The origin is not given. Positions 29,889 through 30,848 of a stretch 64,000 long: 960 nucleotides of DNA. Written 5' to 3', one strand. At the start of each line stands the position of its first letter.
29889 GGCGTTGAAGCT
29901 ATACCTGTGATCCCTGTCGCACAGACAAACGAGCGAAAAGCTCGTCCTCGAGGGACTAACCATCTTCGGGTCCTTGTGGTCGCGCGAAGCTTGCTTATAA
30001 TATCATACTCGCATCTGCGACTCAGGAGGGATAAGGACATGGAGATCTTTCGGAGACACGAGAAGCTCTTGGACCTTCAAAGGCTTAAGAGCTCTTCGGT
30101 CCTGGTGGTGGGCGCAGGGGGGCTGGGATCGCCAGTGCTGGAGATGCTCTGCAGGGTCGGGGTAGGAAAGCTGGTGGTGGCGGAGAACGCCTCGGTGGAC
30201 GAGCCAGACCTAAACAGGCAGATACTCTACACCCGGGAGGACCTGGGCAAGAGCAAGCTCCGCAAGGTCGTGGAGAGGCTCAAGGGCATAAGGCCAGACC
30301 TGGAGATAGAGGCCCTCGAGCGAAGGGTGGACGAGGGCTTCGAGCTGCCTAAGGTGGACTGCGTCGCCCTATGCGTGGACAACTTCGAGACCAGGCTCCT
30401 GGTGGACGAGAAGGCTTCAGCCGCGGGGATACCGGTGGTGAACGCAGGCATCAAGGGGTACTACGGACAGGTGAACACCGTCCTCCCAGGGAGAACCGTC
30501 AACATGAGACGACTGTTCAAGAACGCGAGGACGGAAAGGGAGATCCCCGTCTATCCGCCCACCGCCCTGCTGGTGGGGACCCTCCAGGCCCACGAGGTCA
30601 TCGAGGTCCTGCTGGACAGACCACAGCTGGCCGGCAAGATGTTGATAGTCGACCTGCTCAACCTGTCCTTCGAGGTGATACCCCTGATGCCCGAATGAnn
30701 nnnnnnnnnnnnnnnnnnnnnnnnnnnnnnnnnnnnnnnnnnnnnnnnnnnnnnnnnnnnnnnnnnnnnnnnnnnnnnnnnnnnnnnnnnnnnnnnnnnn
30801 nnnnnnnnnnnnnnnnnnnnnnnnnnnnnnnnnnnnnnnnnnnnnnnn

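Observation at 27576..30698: tRNA-Leu-flanked neighbourhood: exported small protein, PduO adenosyltransferase, B12-binding radical SAM divergent from a stand-alone ThiF-like E1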

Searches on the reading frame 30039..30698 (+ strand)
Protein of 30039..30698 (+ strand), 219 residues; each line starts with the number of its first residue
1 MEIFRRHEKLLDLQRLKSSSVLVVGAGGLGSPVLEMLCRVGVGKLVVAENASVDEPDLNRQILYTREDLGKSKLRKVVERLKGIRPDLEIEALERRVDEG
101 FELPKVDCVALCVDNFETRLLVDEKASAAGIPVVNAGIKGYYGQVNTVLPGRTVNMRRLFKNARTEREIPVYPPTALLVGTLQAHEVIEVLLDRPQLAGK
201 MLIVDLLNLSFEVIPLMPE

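Call 4: search_protein_families(library=pfam, proteins=[window:30039-30698:+], max_evalue=0.01)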
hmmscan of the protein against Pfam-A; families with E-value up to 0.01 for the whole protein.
window:30039-30698:+ (219 aa): 3 families
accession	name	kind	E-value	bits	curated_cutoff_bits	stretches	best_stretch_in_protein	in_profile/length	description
PF00899.27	ThiF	-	2.3e-50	171.4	28.1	1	12-216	14-229/238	ThiF family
PF01488.26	Shikimate_DH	-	0.0028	18.2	24.3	1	13-49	7-43/138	Shikimate / quinate 5-dehydrogenase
PF13241.12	NAD_binding_7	-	0.0051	17.8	22.1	0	15-136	4-92/104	Putative NAD(P)-binding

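Call 5: search_protein_families(library=ncbifam, proteins=[window:30039-30698:+], max_evalue=0.01)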
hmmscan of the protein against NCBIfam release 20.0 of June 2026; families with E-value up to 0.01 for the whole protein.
window:30039-30698:+ (219 aa): 23 families
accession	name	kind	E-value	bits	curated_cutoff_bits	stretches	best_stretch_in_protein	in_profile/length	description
NF006204.0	PRK08328.1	equivalog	3.2e-42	144.7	339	1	14-215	23-230/231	hypothetical protein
NF047750.1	SAMPActivE1UbaA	equivalog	6.1e-37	127.4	450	1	14-216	28-239/270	SAMP-activating enzyme E1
TIGR02356.1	adenyl_thiF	equivalog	6.3e-37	126.9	275.25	1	14-191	17-203/203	thiazole biosynthesis adenylyltransferase ThiF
NF006444.0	PRK08762.1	equivalog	2.9e-34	118.4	449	1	14-216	143-358/387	molybdopterin-synthase adenylyltransferase MoeB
NF004111.0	PRK05600.1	equivalog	7.6e-34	117.4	437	1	14-204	37-240/371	ThiF family adenylyltransferase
NF004281.0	PRK05690.1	subfamily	7.4e-32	110.5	266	1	14-217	28-240/250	molybdopterin-synthase adenylyltransferase MoeB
NF009123.0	PRK12475.1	subfamily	1.9e-26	93.2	510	1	14-210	20-226/338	MoeB/ThiF family adenylyltransferase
TIGR02355.1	moeB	equivalog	2.2e-25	89.5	376.55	1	14-217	20-232/240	molybdopterin-synthase adenylyltransferase MoeB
NF005902.0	PRK07878.1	equivalog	9.5e-25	87.3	647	1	14-214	38-252/392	adenylyltransferase/sulfurtransferase MoeZ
NF006395.0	PRK08644.1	equivalog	1.1e-23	84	159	1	12-194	24-212/215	sulfur carrier protein ThiS adenylyltransferase ThiF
NF005646.0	PRK07411.1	equivalog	1.3e-23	83.7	633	1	14-216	34-246/390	molybdopterin-synthase adenylyltransferase MoeB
TIGR02354.1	thiF_fam2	equivalog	1.2e-15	57.9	152.2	1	8-122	13-127/200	thiamine biosynthesis protein ThiF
NF006077.0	PRK08223.1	equivalog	2.2e-15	56.4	266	1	12-147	22-162/296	hypothetical protein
TIGR01408.1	Ube1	subfamily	2.2e-12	45.6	750.05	1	14-155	415-568/1008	ubiquitin-activating enzyme E1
NF011424.0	PRK14851.1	subfamily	5.4e-11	41.2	1170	1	14-145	39-175/679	hypothetical protein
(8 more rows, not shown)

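Call 18: find_homologous_proteins(query=window:30039-30698:+, max_evalue=1e-10)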
Query window:30039-30698:+ (219 aa): 2131 proteins with E <= 1e-10 among 6704 candidates; the best 120 are listed.
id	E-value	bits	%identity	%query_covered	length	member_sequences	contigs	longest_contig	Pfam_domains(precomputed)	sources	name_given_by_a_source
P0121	2.4e-135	466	100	100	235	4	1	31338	PF00899.28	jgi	-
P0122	1.0e-121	422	89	100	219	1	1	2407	PF00899.28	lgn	-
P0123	2.5e-56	208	46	97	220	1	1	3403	PF00899.28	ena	-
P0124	9.3e-51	190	45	98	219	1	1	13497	PF00899.28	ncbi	-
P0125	1.4e-50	190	43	98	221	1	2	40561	PF00899.28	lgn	-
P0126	3.9e-50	188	46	99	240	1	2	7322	PF00899.28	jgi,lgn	-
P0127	1.4e-47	180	47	97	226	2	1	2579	PF00899.28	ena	-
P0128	7.7e-47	177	39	89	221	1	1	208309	PF00899.28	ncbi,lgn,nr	ncbi:MAG: ThiF family adenylyltransferase [Synergistetes bacterium]|nr:ThiF family adenylyltransfera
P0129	1.0e-46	177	45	91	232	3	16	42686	PF00899.28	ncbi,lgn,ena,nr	ncbi:MAG: molybdopterin-synthase adenylyltransferase [Thermotogota bacterium]|nr:molybdopterin-synth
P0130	6.7e-46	174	42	98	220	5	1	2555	PF00899.28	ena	-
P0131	1.2e-45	174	41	97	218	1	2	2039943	PF00899.28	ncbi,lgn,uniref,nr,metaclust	ncbi:HesA/MoeB/ThiF family protein [Pseudothermotoga thermarum]|uniref:UBA/THIF-type NAD/FAD binding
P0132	1.7e-45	173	42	99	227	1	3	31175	PF00899.28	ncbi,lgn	ncbi:MAG: HesA/MoeB/ThiF family protein [Candidatus Hydrothermia bacterium]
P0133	1.7e-45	173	45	97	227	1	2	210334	PF00899.28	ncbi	-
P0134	2.0e-45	173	42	99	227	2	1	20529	PF00899.28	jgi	jgi:molybdopterin/thiamine biosynthesis adenylyltransferase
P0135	2.4e-45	172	44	98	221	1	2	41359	PF00899.28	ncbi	-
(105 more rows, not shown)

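Call 20: find_encoding_contigs(protein=P0122, flank=5000, max_places=2)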
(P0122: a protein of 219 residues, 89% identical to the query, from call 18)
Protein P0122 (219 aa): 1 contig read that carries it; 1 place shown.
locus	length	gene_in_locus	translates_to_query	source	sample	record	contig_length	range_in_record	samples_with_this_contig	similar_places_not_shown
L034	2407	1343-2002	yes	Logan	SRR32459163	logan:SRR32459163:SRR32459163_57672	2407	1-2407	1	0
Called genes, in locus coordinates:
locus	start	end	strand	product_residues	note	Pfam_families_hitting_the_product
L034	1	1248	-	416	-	?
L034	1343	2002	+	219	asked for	PF00899:ThiF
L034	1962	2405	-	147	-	?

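Call 21: find_encoding_contigs(protein=P0125, flank=5000, max_places=2)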
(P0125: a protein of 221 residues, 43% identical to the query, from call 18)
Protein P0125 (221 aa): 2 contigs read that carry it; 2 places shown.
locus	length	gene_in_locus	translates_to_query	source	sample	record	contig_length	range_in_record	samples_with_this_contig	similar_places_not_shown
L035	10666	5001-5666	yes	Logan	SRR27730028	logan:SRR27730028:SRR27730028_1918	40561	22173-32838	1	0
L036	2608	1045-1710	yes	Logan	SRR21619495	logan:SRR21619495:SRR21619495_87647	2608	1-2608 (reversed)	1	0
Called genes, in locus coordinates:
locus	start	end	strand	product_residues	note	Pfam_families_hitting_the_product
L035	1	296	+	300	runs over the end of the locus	PF07907:YibE_F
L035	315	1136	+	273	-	PF00528:BPD_transp_1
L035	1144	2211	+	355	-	PF02463:SMC_N (faint), PF00005:ABC_tran, PF00004:AAA (faint), PF13304:AAA_21 (faint), PF08402:TOBE_2 (faint)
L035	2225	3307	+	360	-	PF01547:SBP_bac_1, PF13416:SBP_bac_8, PF13531:SBP_bac_11, PF13343:SBP_bac_6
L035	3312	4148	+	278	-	PF00528:BPD_transp_1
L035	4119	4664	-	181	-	PF01965:DJ-1_PfpI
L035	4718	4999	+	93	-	PF02597:ThiS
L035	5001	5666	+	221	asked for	PF00899:ThiF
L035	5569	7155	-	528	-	PF01202:SKI, PF13189:Cytidylate_kin2 (weak), PF01761:DHQ_synthase, PF24621:DHQS_C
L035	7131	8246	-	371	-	PF01264:Chorismate_synt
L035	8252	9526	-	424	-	PF00275:EPSP_synthase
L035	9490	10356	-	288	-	PF00793:DAHP_synth_1, PF03102:NeuB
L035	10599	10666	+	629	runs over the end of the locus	PF01496:V_ATPase_I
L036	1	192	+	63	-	?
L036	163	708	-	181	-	PF01965:DJ-1_PfpI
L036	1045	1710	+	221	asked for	PF00899:ThiF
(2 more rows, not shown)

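Call 22: find_encoding_contigs(protein=P0131, flank=5000, max_places=2)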
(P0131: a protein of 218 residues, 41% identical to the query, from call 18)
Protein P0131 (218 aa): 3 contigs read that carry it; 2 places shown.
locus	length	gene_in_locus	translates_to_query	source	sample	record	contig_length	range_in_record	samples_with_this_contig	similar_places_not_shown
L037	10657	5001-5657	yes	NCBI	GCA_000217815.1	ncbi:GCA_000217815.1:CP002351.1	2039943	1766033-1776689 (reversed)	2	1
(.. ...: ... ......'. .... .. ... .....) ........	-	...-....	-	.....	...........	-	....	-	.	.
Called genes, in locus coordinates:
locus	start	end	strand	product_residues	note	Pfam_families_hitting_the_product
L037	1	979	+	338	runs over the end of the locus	PF00389:2-Hacid_dh, PF02826:2-Hacid_dh_C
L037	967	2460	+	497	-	PF00370:FGGY_N, PF02782:FGGY_C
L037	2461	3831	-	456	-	PF00072:Response_reg, PF00990:GGDEF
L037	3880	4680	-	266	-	PF00294:PfkB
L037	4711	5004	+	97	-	-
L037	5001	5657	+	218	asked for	PF00899:ThiF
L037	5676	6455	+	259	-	PF01553:Acyltransferase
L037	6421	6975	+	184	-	PF02577:BFN_dom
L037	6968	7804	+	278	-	PF00348:polyprenyl_synt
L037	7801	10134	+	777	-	PF24096:DUF7379 (weak)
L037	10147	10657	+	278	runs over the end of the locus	PF00515:TPR_1 (faint), PF07719:TPR_2 (weak)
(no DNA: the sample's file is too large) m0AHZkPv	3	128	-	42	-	?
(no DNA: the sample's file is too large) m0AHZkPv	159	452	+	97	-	-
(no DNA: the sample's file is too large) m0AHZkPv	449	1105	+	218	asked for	PF00899:ThiF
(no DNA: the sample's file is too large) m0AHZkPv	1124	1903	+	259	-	PF01553:Acyltransferase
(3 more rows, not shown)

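Call 23: find_encoding_contigs(protein=P0128, flank=5000, max_places=2)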
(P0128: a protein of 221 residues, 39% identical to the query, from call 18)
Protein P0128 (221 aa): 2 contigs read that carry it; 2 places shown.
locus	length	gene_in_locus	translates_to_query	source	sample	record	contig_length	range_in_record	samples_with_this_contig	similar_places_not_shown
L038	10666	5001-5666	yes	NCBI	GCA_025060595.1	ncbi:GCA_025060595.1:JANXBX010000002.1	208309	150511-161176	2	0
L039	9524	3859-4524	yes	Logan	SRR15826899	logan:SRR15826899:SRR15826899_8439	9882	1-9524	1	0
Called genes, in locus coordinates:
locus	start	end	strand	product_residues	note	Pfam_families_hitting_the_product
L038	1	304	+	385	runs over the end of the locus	PF07907:YibE_F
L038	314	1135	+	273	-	PF00528:BPD_transp_1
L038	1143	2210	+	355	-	PF00005:ABC_tran, PF02463:SMC_N (faint), PF13304:AAA_21 (faint), PF08402:TOBE_2 (weak)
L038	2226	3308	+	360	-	PF01547:SBP_bac_1, PF13416:SBP_bac_8, PF13531:SBP_bac_11, PF13343:SBP_bac_6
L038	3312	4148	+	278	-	PF00528:BPD_transp_1 (weak)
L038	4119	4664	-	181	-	PF01965:DJ-1_PfpI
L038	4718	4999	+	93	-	PF02597:ThiS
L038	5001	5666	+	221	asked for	PF00899:ThiF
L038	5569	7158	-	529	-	PF01202:SKI, PF13685:Fe-ADH_2 (faint), PF01761:DHQ_synthase, PF24621:DHQS_C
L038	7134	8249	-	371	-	PF01264:Chorismate_synt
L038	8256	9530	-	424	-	PF00275:EPSP_synthase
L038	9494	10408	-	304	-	PF00793:DAHP_synth_1, PF03102:NeuB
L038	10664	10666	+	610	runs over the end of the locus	PF01496:V_ATPase_I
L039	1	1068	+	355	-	?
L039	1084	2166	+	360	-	PF01547:SBP_bac_1, PF13416:SBP_bac_8, PF13531:SBP_bac_11, PF13343:SBP_bac_6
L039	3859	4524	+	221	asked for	PF00899:ThiF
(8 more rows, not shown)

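Call 59: find_encoding_contigs(protein=P0124, flank=4000, max_places=1)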
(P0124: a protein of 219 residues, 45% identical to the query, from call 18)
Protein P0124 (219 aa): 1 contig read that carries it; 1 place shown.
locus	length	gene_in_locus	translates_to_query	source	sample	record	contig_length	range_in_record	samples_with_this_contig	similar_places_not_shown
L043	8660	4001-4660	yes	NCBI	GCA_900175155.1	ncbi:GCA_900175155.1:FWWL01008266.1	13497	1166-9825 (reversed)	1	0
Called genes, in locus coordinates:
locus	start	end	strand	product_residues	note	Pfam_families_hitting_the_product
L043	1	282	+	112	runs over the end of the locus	PF12973:Cupin_7 (weak), PF02311:AraC_binding (weak), PF07883:Cupin_2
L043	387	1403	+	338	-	PF00389:2-Hacid_dh, PF02826:2-Hacid_dh_C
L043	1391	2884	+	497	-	PF00370:FGGY_N, PF02782:FGGY_C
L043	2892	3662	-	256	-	PF00294:PfkB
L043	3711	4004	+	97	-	-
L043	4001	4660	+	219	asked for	PF00899:ThiF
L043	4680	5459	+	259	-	PF01553:Acyltransferase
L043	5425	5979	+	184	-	PF02577:BFN_dom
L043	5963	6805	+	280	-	PF00348:polyprenyl_synt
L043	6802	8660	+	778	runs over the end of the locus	PF24096:DUF7379 (weak)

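Call 60: find_encoding_contigs(protein=P0133, flank=4000, max_places=1)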
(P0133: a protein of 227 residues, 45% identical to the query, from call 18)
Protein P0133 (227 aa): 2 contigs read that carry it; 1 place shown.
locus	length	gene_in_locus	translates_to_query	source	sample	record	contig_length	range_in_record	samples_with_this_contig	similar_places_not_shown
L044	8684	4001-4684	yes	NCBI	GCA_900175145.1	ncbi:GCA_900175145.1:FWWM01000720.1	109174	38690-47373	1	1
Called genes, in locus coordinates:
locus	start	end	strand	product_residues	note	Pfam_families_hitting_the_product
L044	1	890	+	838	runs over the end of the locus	PF00521:DNA_topoisoIV, PF03989:DNA_gyraseA_C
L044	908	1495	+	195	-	-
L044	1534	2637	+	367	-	PF00155:Aminotran_1_2 (weak), PF01041:DegT_DnrJ_EryC1, PF00266:Aminotran_5 (weak), PF01212:Beta_elim_lyase (faint)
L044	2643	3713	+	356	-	PF05343:Peptidase_M42, PF01546:Peptidase_M20 (weak), PF04389:Peptidase_M28 (weak)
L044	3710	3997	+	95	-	PF02597:ThiS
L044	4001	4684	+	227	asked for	PF00899:ThiF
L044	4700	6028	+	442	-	PF01841:Transglut_core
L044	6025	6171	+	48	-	-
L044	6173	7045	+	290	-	PF12838:Fer4_7 (faint), PF14697:Fer4_21 (faint), PF12837:Fer4_6 (faint), PF13746:Fer4_18 (faint), PF12801:Fer4_5, PF13237:Fer4_10 (weak), PF00037:Fer4 (weak), PF13187:Fer4_9 (weak)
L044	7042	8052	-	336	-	PF01073:3Beta_HSD, PF01370:Epimerase, PF02719:Polysacc_synt_2, PF04321:RmlD_sub_bind, PF16363:GDP_Man_Dehyd, PF07993:NAD_binding_4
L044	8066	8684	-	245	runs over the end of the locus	PF02146:SIR2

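Call 61: find_encoding_contigs(protein=P0126, flank=4000, max_places=1)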
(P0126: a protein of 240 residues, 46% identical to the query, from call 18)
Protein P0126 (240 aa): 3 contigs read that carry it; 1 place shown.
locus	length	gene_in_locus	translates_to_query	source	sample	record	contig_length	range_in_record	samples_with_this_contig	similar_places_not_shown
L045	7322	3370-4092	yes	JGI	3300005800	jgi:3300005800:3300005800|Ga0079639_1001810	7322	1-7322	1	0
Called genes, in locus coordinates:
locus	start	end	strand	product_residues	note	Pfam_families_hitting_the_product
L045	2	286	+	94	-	?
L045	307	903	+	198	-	-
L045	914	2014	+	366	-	PF00155:Aminotran_1_2, PF01041:DegT_DnrJ_EryC1, PF01212:Beta_elim_lyase (faint), PF00266:Aminotran_5 (faint)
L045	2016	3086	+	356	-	PF04389:Peptidase_M28 (faint), PF05343:Peptidase_M42, PF01546:Peptidase_M20 (weak)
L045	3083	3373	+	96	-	PF02597:ThiS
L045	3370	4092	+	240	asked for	PF00899:ThiF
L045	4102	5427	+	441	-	PF01841:Transglut_core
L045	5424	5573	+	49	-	-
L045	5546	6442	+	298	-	PF12838:Fer4_7 (faint), PF14697:Fer4_21 (faint), PF00037:Fer4 (faint), PF12801:Fer4_5, PF13237:Fer4_10 (weak)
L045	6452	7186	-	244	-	PF02146:SIR2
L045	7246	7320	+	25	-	?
